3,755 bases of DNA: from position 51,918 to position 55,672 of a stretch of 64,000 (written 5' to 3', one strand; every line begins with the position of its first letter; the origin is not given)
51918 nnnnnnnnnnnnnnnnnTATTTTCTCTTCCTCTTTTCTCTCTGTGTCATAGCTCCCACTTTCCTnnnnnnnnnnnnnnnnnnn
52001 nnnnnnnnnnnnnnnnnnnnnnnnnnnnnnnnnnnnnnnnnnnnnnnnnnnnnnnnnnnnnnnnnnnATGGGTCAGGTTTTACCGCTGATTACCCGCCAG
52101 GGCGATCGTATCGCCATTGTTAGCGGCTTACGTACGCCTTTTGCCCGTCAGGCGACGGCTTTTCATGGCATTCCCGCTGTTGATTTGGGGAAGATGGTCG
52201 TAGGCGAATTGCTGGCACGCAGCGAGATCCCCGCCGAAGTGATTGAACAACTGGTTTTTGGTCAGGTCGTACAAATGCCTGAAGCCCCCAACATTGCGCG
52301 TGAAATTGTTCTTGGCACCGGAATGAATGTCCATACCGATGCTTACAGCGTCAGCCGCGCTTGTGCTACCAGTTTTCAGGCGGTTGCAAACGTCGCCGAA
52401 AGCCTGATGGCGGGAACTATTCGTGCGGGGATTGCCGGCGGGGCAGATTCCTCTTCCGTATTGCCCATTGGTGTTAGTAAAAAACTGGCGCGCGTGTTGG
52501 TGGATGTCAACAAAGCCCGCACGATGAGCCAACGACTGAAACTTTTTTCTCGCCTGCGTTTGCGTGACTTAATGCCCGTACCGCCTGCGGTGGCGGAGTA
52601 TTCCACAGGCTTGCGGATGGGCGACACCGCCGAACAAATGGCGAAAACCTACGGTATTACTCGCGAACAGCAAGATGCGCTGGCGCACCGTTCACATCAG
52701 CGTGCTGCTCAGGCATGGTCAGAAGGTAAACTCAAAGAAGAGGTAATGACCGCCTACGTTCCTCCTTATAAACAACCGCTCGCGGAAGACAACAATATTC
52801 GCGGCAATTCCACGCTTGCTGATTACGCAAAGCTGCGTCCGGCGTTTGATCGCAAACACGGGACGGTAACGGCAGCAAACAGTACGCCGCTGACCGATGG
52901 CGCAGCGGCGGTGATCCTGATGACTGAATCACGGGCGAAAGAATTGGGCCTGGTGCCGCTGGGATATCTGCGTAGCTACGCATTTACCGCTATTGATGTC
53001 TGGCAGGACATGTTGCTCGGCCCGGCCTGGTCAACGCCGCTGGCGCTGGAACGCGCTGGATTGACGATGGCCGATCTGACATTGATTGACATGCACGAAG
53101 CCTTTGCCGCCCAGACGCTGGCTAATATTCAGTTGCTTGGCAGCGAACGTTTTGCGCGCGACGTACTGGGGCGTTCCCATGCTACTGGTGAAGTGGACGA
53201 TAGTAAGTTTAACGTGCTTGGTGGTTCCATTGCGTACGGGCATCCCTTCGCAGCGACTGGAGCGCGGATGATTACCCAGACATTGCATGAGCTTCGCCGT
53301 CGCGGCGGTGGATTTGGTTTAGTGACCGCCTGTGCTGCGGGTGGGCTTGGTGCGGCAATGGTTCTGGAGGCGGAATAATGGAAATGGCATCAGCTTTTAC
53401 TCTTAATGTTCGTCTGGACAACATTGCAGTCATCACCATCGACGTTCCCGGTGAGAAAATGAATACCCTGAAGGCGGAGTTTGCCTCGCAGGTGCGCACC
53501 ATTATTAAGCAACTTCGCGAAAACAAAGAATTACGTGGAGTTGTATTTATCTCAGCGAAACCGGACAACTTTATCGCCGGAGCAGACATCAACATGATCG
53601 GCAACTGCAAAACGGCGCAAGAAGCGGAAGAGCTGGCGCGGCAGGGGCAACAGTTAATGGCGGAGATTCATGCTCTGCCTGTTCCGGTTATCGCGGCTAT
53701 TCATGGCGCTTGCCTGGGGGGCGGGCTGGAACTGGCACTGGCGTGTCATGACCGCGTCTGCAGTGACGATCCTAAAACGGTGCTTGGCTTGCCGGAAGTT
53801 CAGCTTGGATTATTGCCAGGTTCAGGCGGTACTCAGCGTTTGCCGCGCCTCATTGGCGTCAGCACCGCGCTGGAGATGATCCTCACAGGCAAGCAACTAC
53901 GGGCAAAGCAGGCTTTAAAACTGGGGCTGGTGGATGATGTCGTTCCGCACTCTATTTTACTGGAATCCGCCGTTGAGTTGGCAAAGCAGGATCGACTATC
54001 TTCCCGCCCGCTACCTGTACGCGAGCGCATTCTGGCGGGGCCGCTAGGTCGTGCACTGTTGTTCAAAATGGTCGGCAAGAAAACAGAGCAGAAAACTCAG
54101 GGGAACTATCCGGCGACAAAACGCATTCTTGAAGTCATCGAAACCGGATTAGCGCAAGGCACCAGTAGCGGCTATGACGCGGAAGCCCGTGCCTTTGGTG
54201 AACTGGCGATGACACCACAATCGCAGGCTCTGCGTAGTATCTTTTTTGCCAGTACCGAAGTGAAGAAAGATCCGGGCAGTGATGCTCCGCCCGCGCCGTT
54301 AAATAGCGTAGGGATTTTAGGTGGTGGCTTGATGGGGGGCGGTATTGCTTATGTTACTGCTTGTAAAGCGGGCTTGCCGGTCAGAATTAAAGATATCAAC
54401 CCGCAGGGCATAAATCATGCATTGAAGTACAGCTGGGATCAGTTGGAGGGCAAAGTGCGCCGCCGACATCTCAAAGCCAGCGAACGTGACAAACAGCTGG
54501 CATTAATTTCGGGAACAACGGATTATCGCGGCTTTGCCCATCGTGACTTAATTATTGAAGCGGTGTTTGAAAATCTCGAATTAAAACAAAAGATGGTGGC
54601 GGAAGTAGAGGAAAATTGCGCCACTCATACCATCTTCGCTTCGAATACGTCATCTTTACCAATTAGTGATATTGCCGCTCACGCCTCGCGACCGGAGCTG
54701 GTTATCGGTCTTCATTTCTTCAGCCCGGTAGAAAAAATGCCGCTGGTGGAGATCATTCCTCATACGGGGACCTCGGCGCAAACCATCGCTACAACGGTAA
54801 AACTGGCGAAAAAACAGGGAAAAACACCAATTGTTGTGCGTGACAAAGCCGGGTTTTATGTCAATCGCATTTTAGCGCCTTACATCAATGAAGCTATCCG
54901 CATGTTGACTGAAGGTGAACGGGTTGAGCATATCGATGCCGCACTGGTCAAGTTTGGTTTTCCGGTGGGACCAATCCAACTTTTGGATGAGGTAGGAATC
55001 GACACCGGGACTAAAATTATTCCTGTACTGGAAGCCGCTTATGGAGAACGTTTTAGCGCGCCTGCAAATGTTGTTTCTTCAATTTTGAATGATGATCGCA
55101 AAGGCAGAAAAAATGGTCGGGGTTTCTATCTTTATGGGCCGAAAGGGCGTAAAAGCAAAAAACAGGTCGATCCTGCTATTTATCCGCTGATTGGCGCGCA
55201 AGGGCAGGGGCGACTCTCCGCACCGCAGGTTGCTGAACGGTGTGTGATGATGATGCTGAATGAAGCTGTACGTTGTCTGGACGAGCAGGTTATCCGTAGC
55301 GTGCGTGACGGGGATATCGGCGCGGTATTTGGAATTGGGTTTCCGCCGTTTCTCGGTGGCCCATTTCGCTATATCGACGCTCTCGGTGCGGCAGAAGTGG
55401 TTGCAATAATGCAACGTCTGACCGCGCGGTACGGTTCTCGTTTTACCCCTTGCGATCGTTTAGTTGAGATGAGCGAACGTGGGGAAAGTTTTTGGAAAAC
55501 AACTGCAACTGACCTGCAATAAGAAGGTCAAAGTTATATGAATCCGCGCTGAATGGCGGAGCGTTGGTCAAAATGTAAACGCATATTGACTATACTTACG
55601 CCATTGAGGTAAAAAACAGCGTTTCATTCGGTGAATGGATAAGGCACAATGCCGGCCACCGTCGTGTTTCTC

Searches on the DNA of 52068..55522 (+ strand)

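Call 39: search_dna_similar(query=window:52068-55522:+, collection=ecoli_genomes, mode=near, max_rows=40, rows=spread)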
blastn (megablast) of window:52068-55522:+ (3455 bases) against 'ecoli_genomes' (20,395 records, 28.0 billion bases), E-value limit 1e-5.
Records with a match: 5425; places in all: 5426; records where one place covers at least 80% of the query: 5425.
Genomes with a match: 5425 of 5426; with a place that covers at least 80% of the query: 5425. Places per genome that has any: lowest 1, median 1, highest 2. On chromosomes: 5426 places; on plasmids: 0.
Best place of each record, by identity: >=99% 14; 95-99% 7; 90-95% 5403; 80-90% 1.
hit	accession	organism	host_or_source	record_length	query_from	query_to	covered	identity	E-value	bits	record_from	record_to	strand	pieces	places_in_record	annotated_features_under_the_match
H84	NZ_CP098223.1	Escherichia coli strain Z0117EC0005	Canis lupus familiaris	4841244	1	3455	100%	100.0%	0e+0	6381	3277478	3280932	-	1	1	fadJ: fatty acid oxidation complex subunit alpha FadJ | fadI: acetyl-CoA C-acyltransferase FadI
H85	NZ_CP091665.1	Escherichia coli strain KOr019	river water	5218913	1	3455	100%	91.6%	0e+0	4774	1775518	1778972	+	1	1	fadJ: fatty acid oxidation complex subunit alpha FadJ | fadI: acetyl-CoA C-acyltransferase FadI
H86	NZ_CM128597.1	Escherichia coli strain E700025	Homo sapiens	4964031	1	3455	100%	91.1%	0e+0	4680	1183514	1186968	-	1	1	fadJ: fatty acid oxidation complex subunit alpha FadJ | fadI: acetyl-CoA C-acyltransferase FadI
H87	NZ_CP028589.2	Escherichia coli strain WCHEC4533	Homo sapiens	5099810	1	3455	100%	91.0%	0e+0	4663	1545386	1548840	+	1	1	fadJ: fatty acid oxidation complex subunit alpha FadJ | fadI: acetyl-CoA C-acyltransferase FadI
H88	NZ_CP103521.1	Escherichia coli strain 2779 - blood draw same patient as ...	Homo sapiens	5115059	1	3455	100%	91.0%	0e+0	4663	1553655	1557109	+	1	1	fadJ: fatty acid oxidation complex subunit alpha FadJ | fadI: acetyl-CoA C-acyltransferase FadI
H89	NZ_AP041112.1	Escherichia coli strain HR12-1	Homo sapiens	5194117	1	3455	100%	91.0%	0e+0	4663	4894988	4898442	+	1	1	fadJ: fatty acid oxidation complex subunit alpha FadJ | fadI: acetyl-CoA C-acyltransferase FadI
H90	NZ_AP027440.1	Escherichia coli strain EC556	Sus scrofa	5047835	1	3455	100%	91.0%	0e+0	4652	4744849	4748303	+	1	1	fadJ: fatty acid oxidation complex subunit alpha FadJ | fadI: acetyl-CoA C-acyltransferase FadI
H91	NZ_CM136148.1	Escherichia coli strain PRO_A-2576-6M-A_ESBL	Homo sapiens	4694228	1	3455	100%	90.8%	0e+0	4619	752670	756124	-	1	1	fadJ: fatty acid oxidation complex subunit alpha FadJ | fadI: acetyl-CoA C-acyltransferase FadI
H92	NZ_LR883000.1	Escherichia coli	-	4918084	1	3455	100%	90.7%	0e+0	4602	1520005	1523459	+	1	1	fadJ: fatty acid oxidation complex subunit alpha FadJ | fadI: acetyl-CoA C-acyltransferase FadI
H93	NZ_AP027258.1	Escherichia coli strain JNE151685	Homo sapiens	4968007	1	3455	100%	90.7%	0e+0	4591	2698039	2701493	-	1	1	fadJ: fatty acid oxidation complex subunit alpha FadJ | fadI: acetyl-CoA C-acyltransferase FadI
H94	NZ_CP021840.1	Escherichia coli strain EC974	Homo sapiens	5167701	1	3455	100%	90.6%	0e+0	4586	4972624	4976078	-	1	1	fadJ: fatty acid oxidation complex subunit alpha FadJ | fadI: acetyl-CoA C-acyltransferase FadI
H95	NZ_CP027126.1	Escherichia coli strain AR_0374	missing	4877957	1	3455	100%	90.6%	0e+0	4580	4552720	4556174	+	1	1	fadJ: fatty acid oxidation complex subunit alpha FadJ | fadI: acetyl-CoA C-acyltransferase FadI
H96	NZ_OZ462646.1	Escherichia coli strain ECL27829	Ovis aries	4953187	1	3455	100%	90.6%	0e+0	4580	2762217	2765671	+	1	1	fadJ: fatty acid oxidation complex subunit alpha FadJ | fadI: acetyl-CoA C-acyltransferase FadI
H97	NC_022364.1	Escherichia coli LY180 strain LY180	-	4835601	1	3455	100%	90.6%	0e+0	4575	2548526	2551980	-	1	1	fadJ: fatty acid oxidation complex subunit alpha FadJ | fadI: acetyl-CoA C-acyltransferase FadI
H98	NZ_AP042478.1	Escherichia coli strain OkiPb01675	bovine feces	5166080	1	3455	100%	90.6%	0e+0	4575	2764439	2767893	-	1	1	fadJ: fatty acid oxidation complex subunit alpha FadJ | fadI: acetyl-CoA C-acyltransferase FadI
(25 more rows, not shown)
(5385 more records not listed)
